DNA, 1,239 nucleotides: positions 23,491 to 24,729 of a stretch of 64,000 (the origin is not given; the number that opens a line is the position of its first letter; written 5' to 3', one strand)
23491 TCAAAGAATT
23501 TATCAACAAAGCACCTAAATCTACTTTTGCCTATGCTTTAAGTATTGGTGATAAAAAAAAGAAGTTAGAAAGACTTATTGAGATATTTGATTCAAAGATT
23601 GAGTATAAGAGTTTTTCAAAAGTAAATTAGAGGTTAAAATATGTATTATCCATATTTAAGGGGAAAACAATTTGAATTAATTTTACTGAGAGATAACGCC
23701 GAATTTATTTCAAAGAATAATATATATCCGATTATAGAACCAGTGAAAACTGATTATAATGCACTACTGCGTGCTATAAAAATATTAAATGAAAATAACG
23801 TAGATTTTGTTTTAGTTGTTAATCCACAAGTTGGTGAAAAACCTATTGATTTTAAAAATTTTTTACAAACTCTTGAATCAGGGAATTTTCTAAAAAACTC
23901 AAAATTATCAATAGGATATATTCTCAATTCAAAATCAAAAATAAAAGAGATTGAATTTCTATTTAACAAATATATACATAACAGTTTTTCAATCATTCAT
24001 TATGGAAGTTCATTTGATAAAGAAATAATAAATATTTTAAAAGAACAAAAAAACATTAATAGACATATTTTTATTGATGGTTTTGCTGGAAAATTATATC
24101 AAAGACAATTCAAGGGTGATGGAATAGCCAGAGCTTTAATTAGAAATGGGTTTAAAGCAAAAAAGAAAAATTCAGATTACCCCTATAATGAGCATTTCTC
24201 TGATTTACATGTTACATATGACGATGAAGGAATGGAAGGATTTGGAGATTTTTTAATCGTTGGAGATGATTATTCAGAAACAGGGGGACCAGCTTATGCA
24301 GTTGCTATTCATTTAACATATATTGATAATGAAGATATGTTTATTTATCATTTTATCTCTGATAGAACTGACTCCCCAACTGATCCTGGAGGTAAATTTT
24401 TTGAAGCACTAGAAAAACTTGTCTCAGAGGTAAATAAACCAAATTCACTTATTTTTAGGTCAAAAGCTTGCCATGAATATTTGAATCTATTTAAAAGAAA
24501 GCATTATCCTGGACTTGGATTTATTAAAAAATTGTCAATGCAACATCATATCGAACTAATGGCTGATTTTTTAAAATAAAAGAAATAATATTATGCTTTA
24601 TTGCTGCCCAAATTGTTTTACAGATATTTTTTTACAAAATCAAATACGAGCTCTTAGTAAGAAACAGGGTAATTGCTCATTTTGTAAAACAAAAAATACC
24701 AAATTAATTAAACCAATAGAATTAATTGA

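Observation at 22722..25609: Compact AT-rich three-gene module: PD-(D/E)xK-like (sce7726-like) + sce7725-like + zinc-ribbon-RES effector; candidate anti-phage defence system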

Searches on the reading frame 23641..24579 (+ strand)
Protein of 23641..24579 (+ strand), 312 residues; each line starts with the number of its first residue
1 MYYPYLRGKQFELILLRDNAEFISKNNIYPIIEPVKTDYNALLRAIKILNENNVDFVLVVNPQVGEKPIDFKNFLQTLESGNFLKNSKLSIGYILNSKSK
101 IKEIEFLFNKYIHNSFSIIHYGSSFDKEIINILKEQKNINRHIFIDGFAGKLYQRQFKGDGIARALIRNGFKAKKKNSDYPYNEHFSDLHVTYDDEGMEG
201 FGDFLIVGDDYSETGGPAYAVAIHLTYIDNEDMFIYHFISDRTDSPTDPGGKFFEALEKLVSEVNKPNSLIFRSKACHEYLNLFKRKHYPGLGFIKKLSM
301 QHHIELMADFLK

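Call 3: search_protein_families(library=pfam, proteins=[window:23641-24579:+], max_evalue=0.1)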
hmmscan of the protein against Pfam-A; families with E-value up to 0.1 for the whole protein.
window:23641-24579:+ (312 aa): 1 family
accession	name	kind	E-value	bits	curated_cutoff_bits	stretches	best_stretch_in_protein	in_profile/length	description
PF12138.14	Spherulin4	-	0.041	13.9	30.2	1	34-98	10-73/239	Spherulation-specific family 4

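Call 4: search_protein_families(library=ncbifam, proteins=[window:23641-24579:+], max_evalue=0.1)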
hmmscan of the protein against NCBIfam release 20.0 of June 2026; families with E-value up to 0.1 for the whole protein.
window:23641-24579:+ (312 aa): 3 families
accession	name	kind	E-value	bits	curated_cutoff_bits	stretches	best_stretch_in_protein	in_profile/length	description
NF033831.1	sce7725_fam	subfamily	6.4e-96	321.7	60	1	2-311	1-312/312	sce7725 family protein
NF000360.1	sat4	exception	0.0014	18.8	380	1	109-177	64-129/180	streptothricin N-acetyltransferase Sat4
NF002008.0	PRK00809.1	subfamily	0.019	14.6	139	0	28-98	61-129/146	hypothetical protein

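Call 5: search_protein_families(library=padloc, proteins=[window:23641-24579:+], max_evalue=0.1)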
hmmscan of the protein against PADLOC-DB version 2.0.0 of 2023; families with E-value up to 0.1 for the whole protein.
window:23641-24579:+ (312 aa): 0 families

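Call 7: search_protein_families(library=phrogs, proteins=[window:23641-24579:+], max_evalue=0.1)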
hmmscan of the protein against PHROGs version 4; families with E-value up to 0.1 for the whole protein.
window:23641-24579:+ (312 aa): 3 families
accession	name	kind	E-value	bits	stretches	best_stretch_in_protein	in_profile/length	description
phrog_34524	-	unknown function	5.9e-77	260.2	1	1-310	1-321/328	-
phrog_20341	-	other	0.026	15.8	0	110-177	65-129/180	acetyltransferase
phrog_6630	-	unknown function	0.032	15.7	0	194-211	39-56/71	-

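Call 9: find_homologous_proteins(query=window:23641-24579:+)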
Query window:23641-24579:+ (312 aa): 5453 proteins with E <= 0.001 among 6740 candidates; the best 120 are listed.
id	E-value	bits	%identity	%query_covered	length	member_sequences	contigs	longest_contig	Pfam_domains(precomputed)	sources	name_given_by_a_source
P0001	1.2e-205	700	100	100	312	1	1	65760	-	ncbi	ncbi:MAG: sce7725 family protein [bacterium]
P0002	8.4e-140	484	69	100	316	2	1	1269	-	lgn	-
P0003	9.9e-140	483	69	100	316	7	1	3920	-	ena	-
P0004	2.8e-138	479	68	100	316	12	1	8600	-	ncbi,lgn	-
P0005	4.9e-138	478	66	100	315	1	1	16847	-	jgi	jgi:hypothetical protein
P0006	1.6e-137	476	67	100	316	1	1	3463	-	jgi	-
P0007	1.3e-136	473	65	100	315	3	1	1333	-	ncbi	-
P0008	1.3e-136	473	65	100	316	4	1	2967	-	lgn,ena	-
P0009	2.8e-136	472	67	100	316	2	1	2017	-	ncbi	ncbi:hypothetical protein ES708_26009 [subsurface metagenome]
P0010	1.3e-135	470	66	100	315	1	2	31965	-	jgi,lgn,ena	-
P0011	1.6e-135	470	66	100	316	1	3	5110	-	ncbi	-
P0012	2.4e-135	469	66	100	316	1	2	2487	-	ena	-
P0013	3.5e-135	468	66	100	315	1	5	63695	-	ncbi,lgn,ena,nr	ncbi:MAG: sce7725 family protein [Bacteroidetes bacterium]|nr:sce7725 family protein [Bacteroidota b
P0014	3.8e-135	468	66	100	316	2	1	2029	-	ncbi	-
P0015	4.0e-135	468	65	100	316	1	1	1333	-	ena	-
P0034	6.9e-133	461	65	100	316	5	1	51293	-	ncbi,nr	ncbi:MAG: sce7725 family protein [Nitrospirota bacterium]|nr:sce7725 family protein [Nitrospirota ba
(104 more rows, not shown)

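Call 12: find_encoding_contigs(protein=P0013, flank=6000, max_places=3)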
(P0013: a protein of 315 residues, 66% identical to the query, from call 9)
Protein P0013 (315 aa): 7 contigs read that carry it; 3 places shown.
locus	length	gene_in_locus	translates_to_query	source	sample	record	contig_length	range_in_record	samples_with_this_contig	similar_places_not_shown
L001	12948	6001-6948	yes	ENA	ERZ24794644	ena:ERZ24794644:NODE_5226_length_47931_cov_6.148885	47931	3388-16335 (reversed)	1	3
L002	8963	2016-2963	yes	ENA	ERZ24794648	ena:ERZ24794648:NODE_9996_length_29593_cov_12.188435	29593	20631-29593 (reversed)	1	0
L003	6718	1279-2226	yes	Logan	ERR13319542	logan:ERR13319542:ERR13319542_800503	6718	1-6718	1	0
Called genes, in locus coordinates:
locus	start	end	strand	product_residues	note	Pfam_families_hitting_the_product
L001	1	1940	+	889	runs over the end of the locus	PF04313:HSDR_N (weak), PF00270:DEAD, PF04851:ResIII, PF18766:SWI2_SNF2, PF00271:Helicase_C (weak), PF08463:EcoEI_R_C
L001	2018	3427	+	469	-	PF12161:HsdM_N (weak), PF02384:N6_Mtase, PF20473:MmeI_Mtase (weak), PF07669:Eco57I (weak)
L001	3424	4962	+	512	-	PF01420:Methylase_S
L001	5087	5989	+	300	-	PF26915:Phage_P4_cII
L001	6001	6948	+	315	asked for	-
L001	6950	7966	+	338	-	PF18870:HEPN_RES_NTD1 (weak), PF08808:RES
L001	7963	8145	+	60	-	-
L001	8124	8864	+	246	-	-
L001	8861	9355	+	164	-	-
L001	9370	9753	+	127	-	-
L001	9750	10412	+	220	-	PF20582:UPF0758_N, PF04002:RadC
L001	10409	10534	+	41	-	-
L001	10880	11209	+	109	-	PF01909:NTP_transf_2, PF18765:Polbeta (weak)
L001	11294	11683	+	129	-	PF01420:Methylase_S (weak)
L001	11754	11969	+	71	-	PF15919:HicB_lk_antitox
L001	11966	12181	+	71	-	PF07927:HicA_toxin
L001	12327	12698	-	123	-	-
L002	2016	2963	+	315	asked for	-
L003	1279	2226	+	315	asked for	-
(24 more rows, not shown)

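Call 13: find_encoding_contigs(protein=P0034, flank=6000, max_places=3)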
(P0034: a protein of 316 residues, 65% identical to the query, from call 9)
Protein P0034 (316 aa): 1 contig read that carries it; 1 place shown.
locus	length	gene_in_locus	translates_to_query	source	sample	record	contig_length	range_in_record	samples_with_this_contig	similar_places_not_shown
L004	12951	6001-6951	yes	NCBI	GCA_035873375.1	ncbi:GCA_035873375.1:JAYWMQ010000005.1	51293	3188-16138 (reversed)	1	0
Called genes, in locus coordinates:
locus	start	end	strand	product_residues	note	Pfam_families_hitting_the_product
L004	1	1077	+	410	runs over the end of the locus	PF00162:PGK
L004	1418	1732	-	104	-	-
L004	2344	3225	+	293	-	PF01612:DNA_pol_A_exo1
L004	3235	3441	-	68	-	PF01519:DUF16 (weak), PF04102:SlyX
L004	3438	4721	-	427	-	PF04851:ResIII, PF00270:DEAD, PF00271:Helicase_C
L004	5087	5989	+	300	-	PF26915:Phage_P4_cII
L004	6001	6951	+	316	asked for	-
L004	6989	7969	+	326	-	PF18870:HEPN_RES_NTD1 (faint), PF08808:RES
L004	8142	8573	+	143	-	PF09335:VTT_dom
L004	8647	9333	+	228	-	-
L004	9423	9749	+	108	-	PF02201:SWIB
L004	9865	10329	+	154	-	PF07308:DUF1456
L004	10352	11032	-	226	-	-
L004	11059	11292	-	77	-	-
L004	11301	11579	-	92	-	PF00639:Rotamase, PF13145:Rotamase_2 (weak), PF13616:Rotamase_3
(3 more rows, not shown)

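Call 29: find_related_loci(query=A1, collection=genome_contigs, flank=8000)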
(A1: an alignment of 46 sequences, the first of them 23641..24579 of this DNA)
Query A1 (312 aa) in genome_contigs; peptide patterns used: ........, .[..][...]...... (x = any residue, [..] = any of these).
446 stretches matched a pattern; 434 encode a relative of the query (tblastn E <= 1e-3); the best 80 are kept; 80 distinct loci.
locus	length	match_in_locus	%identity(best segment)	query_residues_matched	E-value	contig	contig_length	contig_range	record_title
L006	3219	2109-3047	67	1-312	2e-148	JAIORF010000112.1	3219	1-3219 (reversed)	MAG: bacterium isolate SMBSF11 20072_Bin_5_contigs_1_c_000000004041, whole genome shotgun sequence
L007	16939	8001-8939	68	1-312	1e-141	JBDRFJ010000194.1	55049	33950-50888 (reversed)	MAG: Pseudomonadota bacterium isolate MEGAHIT-group-1.368 k141_4952987, whole genome shotgun sequence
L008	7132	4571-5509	65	1-312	1e-140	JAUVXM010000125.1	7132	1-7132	MAG: Candidatus Aminicenantes bacterium isolate CSMAG_1216 CSMAG_1216_k141_843994_length_7132_cov_32.0000, whole genome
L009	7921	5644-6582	65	1-312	4e-138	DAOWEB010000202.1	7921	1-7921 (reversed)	MAG TPA_asm: Spirochaetaceae bacterium isolate CSMAG_1928 CSMAG_1928_k141_2804003_length_7921_cov_11.0000, whole genome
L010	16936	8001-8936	64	1-311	4e-135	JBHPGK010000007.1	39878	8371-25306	Candidate division KSB1 bacterium isolate SAG AM-311-M08 NODE_7_length_39878_cov_29.377646, whole genome shotgun sequenc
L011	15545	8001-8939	62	1-312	5e-135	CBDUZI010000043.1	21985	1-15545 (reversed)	MAG TPA_asm: uncultured bacterium isolate SRR22302359_metabat2_40 genome assembly, contig: ERZ25073601.350, whole genome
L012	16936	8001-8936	62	1-312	7e-135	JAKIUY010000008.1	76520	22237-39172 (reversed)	MAG: Victivallaceae bacterium isolate D100SM.bin.29 NODE_139_length_76520_cov_6.261097, whole genome shotgun sequence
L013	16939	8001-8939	63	1-312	9e-135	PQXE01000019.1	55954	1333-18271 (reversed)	MAG: Deltaproteobacteria bacterium isolate E20SeepSRB2 NODE_19_length_55954_cov_10.3333, whole genome shotgun sequence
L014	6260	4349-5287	65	1-312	7e-134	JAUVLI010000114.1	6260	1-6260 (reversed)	MAG: Candidatus Neomarinimicrobiota bacterium isolate CSMAG_502 CSMAG_502_k141_870523_length_6260_cov_10.0000, whole gen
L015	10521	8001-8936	63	1-312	1e-133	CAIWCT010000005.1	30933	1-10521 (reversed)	MAG: uncultured delta proteobacterium isolate AM-2014_bin-3252 genome assembly, contig: bin-3252:005/455, whole genome s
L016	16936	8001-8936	64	1-311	3e-133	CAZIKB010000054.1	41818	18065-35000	MAG TPA_asm: uncultured Cytophagia bacterium isolate binchicken_co121_9 genome assembly, contig: NODE_365_length_41818_c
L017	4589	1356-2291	62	1-311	1e-133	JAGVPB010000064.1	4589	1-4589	MAG: Bacteroidales bacterium isolate DeMMO3_5 c_000000056310, whole genome shotgun sequence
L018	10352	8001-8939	62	1-312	5e-127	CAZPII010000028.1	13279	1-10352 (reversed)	MAG TPA_asm: uncultured Atribacterota bacterium isolate SRP141376_co2_321 genome assembly, contig: NODE_9086_length_1327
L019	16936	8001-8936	59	1-311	2e-126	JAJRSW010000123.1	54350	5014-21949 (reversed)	MAG: Candidatus Neomarinimicrobiota bacterium isolate Dive96_bin1.149 k141_5182183, whole genome shotgun sequence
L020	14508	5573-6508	60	1-311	5e-126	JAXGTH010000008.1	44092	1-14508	MAG: Bacteroidales bacterium isolate AnMBR.bin392 bin392_8, whole genome shotgun sequence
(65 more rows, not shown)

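Call 35: predict_structure(alignment_id=A1)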
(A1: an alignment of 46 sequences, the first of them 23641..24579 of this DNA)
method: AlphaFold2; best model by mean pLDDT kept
length: 312 residues; sequences in the alignment: 46
mean_pLDDT: 70.3   pTM: 0.68
mean pLDDT of the five models: 70.3, 70.3, 66.9, 64.6, 58.2
residues with pLDDT >= 90: 36; 70-90: 140; 50-70: 87; < 50: 49
segments of 3 or more residues with pLDDT < 50: 171-194, 206-219, 291-299
pLDDT, mean of each block of 10 residues (from residue 1): 81 85 87 87 90 93 78 80 72 86 86 88 71 85 73 65 74 38 40 56 49 39 61 62 57 76 84 71 73 38 56 56
secondary structure, 60 per line:
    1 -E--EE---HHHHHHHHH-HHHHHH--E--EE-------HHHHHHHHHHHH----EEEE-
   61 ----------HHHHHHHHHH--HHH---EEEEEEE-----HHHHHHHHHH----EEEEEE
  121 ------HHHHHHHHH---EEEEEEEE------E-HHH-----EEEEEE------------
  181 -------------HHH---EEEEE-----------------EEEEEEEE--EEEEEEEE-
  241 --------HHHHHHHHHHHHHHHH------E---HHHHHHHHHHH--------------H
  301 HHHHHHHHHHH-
elements in order: H10-18 H20-25 H40-51 E56-59 H71-80 E89-95 H101-110 E115-120 H127-135 E139-146 E163-168 E200-204 E222-229 E232-239 H249-264 H275-285 H300-311

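Call 65: search_protein_families(library=padloc, alignment_id=A5, max_evalue=0.00001)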
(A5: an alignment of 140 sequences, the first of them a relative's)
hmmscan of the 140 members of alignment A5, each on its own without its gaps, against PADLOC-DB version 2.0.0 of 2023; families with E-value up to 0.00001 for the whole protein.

A. member 1, L001:2018-3427:+ (469 aa): 44 families (the best 25 are shown)
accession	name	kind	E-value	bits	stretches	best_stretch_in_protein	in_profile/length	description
PDLC03026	MTase_I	-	2.9e-168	559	1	2-466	4-480/487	Type I methyltransferase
PDLC03021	MTase_I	-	4.6e-98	327.2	1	18-460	18-486/491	Type I methyltransferase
PDLC03025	MTase_I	-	1.1e-60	204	1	72-398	97-423/569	Type I methyltransferase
PDLC04134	mad2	-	1.6e-56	190.2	1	5-388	142-487/492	mads_2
PDLC03036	MTase_I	-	7.3e-41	138.3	1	117-376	196-457/635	Type I methyltransferase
PDLC03022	MTase_I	-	1.8e-27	94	1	96-369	144-428/857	Type I methyltransferase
PDLC03018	MTase_I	-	6.9e-27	92.2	2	98-204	271-369/749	Type I methyltransferase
PDLC03027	MTase_I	-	2.4e-26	90.5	1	2-348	6-368/810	Type I methyltransferase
PDLC03218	MTase_II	-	2.4e-26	90.4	1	101-354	232-488/532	Type II methyltransferase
PDLC03031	MTase_I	-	2.8e-26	90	1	115-349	163-405/834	Type I methyltransferase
PDLC03035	MTase_I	-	3.7e-26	89.8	1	90-352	129-392/653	Type I methyltransferase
PDLC03318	MTase_II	-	9.7e-26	88.3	2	28-184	228-387/723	Type II methyltransferase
PDLC03317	MTase_II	-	2e-25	87.3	1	32-347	191-530/831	Type II methyltransferase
PDLC03029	MTase_I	-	3e-22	76.9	1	116-331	156-389/661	Type I methyltransferase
PDLC03240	MTase_II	-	1.1e-21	75.3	1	97-347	141-382/511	Type II methyltransferase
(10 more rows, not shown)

B. families by the number of members that match (of 140 scanned): 428 families (the first 25 are shown)
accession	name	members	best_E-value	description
PDLC04134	mad2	8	1.6e-59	mads_2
PDLC03151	Specificity_I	6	1.3e-89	Type I specificity subunit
PDLC03189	Specificity_I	6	3e-77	Type I specificity subunit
PDLC03624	REase_MTase_IIG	6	7.6e-21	Type IIG restriction enzyme-methyltransferase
PDLC03169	Specificity_I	5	2.9e-91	Type I specificity subunit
PDLC03127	Specificity_I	5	7.9e-80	Type I specificity subunit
PDLC03179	Specificity_I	5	2e-79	Type I specificity subunit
PDLC03109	Specificity_I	5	2.5e-71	Type I specificity subunit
PDLC03162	Specificity_I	5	1.4e-66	Type I specificity subunit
PDLC03079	Specificity_I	5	1.2e-63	Type I specificity subunit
PDLC03107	Specificity_I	5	1.3e-62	Type I specificity subunit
PDLC03150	Specificity_I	5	4.8e-58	Type I specificity subunit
PDLC03115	Specificity_I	5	7.7e-55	Type I specificity subunit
PDLC03076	Specificity_I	5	1e-52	Type I specificity subunit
PDLC03312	MTase_II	5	1.7e-51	Type II methyltransferase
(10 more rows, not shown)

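Call 66: search_protein_families(library=pfam, alignment_id=A5, max_evalue=0.00001)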
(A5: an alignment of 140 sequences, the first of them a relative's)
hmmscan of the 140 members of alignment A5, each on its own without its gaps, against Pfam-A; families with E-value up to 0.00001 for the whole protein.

A. member 1, L001:2018-3427:+ (469 aa): 4 families
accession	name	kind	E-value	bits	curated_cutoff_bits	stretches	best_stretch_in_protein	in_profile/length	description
PF02384.22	N6_Mtase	-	1.9e-63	215.1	20.4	1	114-422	3-300/311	N-6 DNA Methylase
PF12161.14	HsdM_N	-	4.5e-12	47.2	24.5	1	5-41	2-37/135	HsdM N-terminal domain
PF20473.4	MmeI_Mtase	-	1.6e-07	31.2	27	1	162-225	20-86/259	MmeI, DNA-methyltransferase domain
PF07669.17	Eco57I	-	2.6e-07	31.3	25.3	1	240-326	69-165/171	Eco57I restriction-modification methylase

B. families by the number of members that match (of 140 scanned): 168 families (the first 25 are shown)
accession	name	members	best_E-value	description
PF01420.25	Methylase_S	5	1.3e-33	Type I restriction modification DNA specificity domain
PF01555.25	N6_N4_Mtase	5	5.3e-21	DNA methylase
PF13847.12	Methyltransf_31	4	2.2e-18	Methyltransferase domain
PF08241.18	Methyltransf_11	4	2.3e-14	Methyltransferase domain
PF00270.35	DEAD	3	1.1e-50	DEAD/DEAH box helicase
PF00271.37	Helicase_C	3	2.1e-36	Helicase conserved C-terminal domain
PF07669.17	Eco57I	3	4e-36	Eco57I restriction-modification methylase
PF13649.12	Methyltransf_25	3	8.9e-18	Methyltransferase domain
PF04851.21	ResIII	3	2.1e-12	Type III restriction enzyme, res subunit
PF13489.12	Methyltransf_23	3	3.6e-12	Methyltransferase domain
PF08242.18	Methyltransf_12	3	1.1e-11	Methyltransferase domain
PF20473.4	MmeI_Mtase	3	3.3e-10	MmeI, DNA-methyltransferase domain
PF02086.21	MethyltransfD12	3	7.2e-07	D12 class N6 adenine-specific DNA methyltransferase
PF02384.22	N6_Mtase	2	1.9e-63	N-6 DNA Methylase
PF00144.29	Beta-lactamase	2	2.5e-59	Beta-lactamase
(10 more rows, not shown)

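Call 84: search_dna_similar(query=window:23641-24579:+, collection=plasmids, mode=protein, rows=spread, max_rows=40, max_evalue=0.001)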
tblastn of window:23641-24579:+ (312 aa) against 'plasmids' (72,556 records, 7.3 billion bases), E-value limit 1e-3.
Records with a match: 15; places in all: 15; records where one place covers at least 80% of the query: 14.
Best place of each record, by identity: <60% 15.
By first word of the organism name: Shinella 4; Ralstonia 3; Rhizobium 2; Moraxella 2; arsenite-oxidising 1; Pseudorhizobium 1; Enterococcus 1; Arthrobacter 1.
By predicted mobility (MOB-suite, as given by PLSDB): conjugative 5; mobilizable 5; non-mobilizable 5.
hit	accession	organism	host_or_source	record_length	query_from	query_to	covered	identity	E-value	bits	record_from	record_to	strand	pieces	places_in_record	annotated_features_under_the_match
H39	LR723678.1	arsenite-oxidising bacterium NT-25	moist arsenopyrite (FeAsS)-containing ...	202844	1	311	100%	45.2%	5e-80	271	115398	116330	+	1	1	ATP-binding protein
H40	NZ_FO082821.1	Pseudorhizobium banfieldiae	-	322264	1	311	100%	45.2%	5e-80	271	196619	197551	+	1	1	sce7725 family protein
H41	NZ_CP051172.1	Ralstonia pseudosolanacearum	Whole organism,potato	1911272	1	311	100%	44.6%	4e-80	271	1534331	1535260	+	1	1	none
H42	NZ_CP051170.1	Ralstonia pseudosolanacearum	Whole organism,potato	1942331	1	311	100%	44.6%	4e-80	271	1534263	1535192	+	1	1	none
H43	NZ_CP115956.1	Ralstonia pseudosolanacearum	Solanum tuberosum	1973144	1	311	100%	44.3%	1e-79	270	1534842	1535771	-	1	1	none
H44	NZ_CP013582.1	Rhizobium phaseoli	Phaseolus vulgaris,Whole ...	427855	1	311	100%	43.9%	1e-77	264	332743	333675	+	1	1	sce7725 family protein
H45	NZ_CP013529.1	Rhizobium phaseoli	Phaseolus vulgaris,Whole ...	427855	1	311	100%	43.9%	1e-77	264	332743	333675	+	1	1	sce7725 family protein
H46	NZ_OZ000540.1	Shinella sp. WSC3-e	-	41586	1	310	99%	42.8%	2e-77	264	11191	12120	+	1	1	sce7725 family protein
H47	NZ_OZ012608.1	Shinella sp. WSD5-1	-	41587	1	310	99%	42.8%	2e-77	264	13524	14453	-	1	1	sce7725 family protein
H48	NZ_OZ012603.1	Shinella sp. WSD5-1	-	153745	1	310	99%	42.8%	2e-77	264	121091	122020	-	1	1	sce7725 family protein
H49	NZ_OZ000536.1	Shinella sp. WSC3-e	-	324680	1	310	99%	42.8%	2e-77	264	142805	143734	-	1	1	sce7725 family protein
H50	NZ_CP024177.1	Moraxella osloensis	Homo sapiens,single cell,skin swab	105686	1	311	100%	34.9%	1e-46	175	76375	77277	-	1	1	sce7725 family protein | sce7726 family protein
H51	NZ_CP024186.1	Moraxella osloensis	single cell,skin swab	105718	1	311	100%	34.9%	1e-46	175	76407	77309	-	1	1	sce7725 family protein | sce7726 family protein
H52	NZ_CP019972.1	Enterococcus faecium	Homo sapiens,rectal swab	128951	1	311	100%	31.1%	1e-33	137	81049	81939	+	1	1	sce7725 family protein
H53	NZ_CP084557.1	Arthrobacter sp. FW306-05-C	isolate,terrestrial sediment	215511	1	136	44%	27.9%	4e-14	80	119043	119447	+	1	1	sce7725 family protein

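Call 85: search_dna_similar(query=window:23641-24579:+, collection=phages, mode=protein, rows=spread, max_rows=30, max_evalue=0.001)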
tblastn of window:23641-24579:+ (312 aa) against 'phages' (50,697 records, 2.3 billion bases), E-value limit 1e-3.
Records with a match: 3; places in all: 3; records where one place covers at least 80% of the query: 3.
Best place of each record, by identity: <60% 3.
By first word of the organism name: Salmonella 1; Bacteriophage 1; Listeria 1.
By host as written in the record: Homo sapiens 1; - 1; Listeria monocytogenes 1.
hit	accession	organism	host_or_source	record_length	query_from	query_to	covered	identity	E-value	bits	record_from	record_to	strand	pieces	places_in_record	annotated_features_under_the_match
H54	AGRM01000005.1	Salmonella enterica subsp. houtenae str. ATCC BAA-1581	Homo sapiens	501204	1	311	100%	43.2%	1e-79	268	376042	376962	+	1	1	hypothetical protein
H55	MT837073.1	Bacteriophage sp.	human fecal samples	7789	1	307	98%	31.9%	1e-30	127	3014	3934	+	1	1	record has no annotation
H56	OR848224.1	Listeria phage LM 4-14-1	Listeria monocytogenes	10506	1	311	100%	30.8%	1e-33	135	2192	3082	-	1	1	record has no annotation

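Call 86: get_annotated_region(hit=H50, flank=4000)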
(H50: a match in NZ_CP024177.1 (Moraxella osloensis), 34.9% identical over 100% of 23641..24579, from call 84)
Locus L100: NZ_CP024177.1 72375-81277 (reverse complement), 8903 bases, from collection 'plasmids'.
description: Moraxella osloensis strain YHS plasmid pYHS1, complete sequence
organism: Moraxella osloensis (NCBI taxid 34062)
taxonomy: Bacteria; Pseudomonadota; Gammaproteobacteria; Moraxellales; Moraxellaceae; Moraxella; Moraxella osloensis
host: -; source: Homo sapiens,single cell,skin swab; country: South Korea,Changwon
typing (MOB-suite, as given by PLSDB): mobilizable; relaxase MOBP,MOBP
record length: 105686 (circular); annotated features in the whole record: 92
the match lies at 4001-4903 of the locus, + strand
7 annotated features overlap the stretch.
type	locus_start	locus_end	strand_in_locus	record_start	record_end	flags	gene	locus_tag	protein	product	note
CDS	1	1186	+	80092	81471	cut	-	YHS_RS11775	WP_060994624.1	solute carrier family 23 protein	GO:0055085 - transmembrane transport [Evidence IEA]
CDS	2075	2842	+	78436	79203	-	-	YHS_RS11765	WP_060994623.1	SDR family NAD(P)-dependent oxidoreductase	-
CDS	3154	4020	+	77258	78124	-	-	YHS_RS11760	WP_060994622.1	sce7726 family protein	-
CDS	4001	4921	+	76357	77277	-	-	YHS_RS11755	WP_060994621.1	sce7725 family protein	-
CDS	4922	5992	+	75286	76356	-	-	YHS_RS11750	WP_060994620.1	RES family NAD+ phosphorylase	-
CDS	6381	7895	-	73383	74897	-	-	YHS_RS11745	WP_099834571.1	DUF389 domain-containing protein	-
CDS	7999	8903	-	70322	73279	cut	-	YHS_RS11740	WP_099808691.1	Tn3 family transposase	-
